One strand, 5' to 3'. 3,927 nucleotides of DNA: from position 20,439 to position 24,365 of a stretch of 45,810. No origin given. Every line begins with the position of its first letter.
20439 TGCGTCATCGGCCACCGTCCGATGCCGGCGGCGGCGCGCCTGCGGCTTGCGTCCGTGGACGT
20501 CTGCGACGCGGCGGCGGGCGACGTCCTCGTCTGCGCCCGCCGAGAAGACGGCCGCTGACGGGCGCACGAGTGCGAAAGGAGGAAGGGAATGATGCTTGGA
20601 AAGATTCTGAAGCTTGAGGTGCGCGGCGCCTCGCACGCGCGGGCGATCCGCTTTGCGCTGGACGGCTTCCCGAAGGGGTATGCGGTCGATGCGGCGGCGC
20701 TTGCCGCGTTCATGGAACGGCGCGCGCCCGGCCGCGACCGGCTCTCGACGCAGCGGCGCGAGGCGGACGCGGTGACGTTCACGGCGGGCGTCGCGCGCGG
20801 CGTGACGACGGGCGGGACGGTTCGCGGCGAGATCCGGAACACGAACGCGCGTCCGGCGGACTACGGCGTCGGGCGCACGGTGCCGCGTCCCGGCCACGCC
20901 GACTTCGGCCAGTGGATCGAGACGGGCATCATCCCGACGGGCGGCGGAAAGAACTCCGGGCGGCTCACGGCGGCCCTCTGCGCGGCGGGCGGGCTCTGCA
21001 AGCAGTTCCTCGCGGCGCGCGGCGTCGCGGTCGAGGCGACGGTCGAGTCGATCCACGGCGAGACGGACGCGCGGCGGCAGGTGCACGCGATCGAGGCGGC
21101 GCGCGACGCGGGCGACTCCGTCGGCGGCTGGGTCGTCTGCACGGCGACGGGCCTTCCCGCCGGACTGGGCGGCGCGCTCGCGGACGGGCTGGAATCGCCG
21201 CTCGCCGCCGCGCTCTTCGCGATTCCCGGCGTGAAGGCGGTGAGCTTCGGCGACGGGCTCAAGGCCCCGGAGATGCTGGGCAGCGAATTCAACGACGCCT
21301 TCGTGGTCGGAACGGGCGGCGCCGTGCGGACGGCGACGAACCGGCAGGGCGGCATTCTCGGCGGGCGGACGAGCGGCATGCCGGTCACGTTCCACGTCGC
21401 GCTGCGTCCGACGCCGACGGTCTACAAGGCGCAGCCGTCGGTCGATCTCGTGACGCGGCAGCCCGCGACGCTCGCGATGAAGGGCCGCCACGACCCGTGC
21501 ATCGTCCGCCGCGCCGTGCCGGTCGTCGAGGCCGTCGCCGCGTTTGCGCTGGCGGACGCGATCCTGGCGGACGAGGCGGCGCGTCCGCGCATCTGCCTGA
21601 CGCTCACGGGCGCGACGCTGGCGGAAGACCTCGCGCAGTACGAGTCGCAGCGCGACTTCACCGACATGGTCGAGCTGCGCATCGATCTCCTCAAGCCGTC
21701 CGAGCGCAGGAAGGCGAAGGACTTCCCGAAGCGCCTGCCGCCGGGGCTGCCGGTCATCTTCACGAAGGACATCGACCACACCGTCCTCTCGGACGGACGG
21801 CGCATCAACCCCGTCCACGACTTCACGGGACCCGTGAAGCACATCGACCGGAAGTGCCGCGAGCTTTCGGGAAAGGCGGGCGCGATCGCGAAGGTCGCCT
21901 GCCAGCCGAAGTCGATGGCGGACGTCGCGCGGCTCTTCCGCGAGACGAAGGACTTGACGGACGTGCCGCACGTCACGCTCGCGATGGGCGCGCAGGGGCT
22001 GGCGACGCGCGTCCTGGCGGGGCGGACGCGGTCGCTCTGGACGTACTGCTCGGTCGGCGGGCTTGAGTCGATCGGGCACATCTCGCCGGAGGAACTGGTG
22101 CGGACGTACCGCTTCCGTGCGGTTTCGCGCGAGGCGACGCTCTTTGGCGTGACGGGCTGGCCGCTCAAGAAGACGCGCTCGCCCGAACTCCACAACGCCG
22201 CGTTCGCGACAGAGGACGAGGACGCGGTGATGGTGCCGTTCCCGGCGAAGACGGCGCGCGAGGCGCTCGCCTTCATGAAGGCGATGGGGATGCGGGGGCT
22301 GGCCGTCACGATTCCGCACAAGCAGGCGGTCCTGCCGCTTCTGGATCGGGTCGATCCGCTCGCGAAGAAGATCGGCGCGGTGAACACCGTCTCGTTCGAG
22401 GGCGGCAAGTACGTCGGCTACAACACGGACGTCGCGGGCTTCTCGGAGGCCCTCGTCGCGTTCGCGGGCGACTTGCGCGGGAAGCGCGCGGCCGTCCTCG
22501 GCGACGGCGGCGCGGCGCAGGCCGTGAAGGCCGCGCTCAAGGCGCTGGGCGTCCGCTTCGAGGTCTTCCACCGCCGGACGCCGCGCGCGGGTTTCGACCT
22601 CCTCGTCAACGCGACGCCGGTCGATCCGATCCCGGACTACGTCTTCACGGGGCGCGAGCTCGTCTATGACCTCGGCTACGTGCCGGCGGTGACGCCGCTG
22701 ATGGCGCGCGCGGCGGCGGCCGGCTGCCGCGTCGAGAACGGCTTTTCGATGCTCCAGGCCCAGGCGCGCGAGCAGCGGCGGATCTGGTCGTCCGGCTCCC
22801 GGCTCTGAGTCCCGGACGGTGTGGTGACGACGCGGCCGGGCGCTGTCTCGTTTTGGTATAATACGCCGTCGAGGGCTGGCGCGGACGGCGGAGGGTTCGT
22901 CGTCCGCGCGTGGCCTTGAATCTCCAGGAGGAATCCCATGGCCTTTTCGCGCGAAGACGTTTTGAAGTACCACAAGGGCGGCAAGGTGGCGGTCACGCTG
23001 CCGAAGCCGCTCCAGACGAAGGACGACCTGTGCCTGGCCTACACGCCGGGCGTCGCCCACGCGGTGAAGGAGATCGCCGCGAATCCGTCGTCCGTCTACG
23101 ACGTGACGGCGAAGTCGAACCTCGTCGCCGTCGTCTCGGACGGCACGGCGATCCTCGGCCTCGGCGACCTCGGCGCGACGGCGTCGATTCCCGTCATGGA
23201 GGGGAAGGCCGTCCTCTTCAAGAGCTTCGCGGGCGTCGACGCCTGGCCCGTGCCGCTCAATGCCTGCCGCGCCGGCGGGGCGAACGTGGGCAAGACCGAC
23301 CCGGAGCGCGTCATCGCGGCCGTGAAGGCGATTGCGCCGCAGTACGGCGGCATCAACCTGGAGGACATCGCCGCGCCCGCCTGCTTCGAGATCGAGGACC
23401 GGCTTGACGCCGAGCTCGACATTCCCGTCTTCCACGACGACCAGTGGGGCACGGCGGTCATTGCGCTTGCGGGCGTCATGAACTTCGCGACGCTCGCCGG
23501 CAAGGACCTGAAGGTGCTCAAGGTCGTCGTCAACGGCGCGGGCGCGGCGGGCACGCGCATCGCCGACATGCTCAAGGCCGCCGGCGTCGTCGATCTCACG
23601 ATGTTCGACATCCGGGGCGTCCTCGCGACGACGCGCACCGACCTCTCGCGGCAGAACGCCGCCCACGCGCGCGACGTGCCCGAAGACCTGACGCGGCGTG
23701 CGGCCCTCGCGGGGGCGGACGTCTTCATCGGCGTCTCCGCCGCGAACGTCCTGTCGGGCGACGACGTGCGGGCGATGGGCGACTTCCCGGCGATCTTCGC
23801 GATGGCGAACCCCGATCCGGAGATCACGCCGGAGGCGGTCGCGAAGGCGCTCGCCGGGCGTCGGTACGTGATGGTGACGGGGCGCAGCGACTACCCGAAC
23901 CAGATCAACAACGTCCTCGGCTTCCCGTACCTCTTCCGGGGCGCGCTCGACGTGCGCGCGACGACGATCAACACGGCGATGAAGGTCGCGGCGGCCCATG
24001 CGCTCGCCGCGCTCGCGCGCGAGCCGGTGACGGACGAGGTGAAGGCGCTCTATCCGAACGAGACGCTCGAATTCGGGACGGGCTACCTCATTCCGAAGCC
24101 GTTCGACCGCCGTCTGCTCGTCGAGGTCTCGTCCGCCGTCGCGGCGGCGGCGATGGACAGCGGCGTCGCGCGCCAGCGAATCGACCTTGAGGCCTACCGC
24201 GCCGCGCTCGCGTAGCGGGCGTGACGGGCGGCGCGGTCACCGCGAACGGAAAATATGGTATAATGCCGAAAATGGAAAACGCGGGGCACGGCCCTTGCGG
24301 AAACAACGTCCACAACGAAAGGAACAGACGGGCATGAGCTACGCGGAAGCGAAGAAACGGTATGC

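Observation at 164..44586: Window-wide pattern: AT-rich tandem arrays with 7-8 bp period sit at intercistronic junctions and in frame inside two genes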

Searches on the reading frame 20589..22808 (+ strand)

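Call 52: search_protein_families(library=pfam, proteins=[window:20589-22808:+])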
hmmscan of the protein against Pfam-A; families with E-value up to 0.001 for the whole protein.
window:20589-22808:+ (739 aa): 3 families
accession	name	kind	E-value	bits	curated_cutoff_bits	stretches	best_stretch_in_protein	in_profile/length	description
PF01264.26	Chorismate_synt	-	1.5e-91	306.9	27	1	8-326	2-327/327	Chorismate synthase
PF08501.16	Shikimate_dh_N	-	1.1e-20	74.1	27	1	521-601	1-83/83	Shikimate dehydrogenase substrate binding domain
PF01487.21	DHquinase_I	-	1.8e-18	68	22.2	2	408-507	123-230/230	Type I 3-dehydroquinase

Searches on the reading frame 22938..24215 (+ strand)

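Call 52: search_protein_families(library=pfam, proteins=[window:22938-24215:+])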
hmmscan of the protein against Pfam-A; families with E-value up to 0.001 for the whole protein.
window:22938-24215:+ (425 aa): 3 families
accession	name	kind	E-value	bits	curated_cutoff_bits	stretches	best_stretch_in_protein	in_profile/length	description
PF00390.24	malic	-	3.2e-29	102.5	23.1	1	18-156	5-181/182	Malic enzyme, N-terminal domain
PF03949.21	Malic_M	-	2.2e-18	67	23.5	1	171-374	3-238/258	Malic enzyme, NAD binding domain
PF00899.27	ThiF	-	0.0002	21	28.1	1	185-247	12-71/238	ThiF family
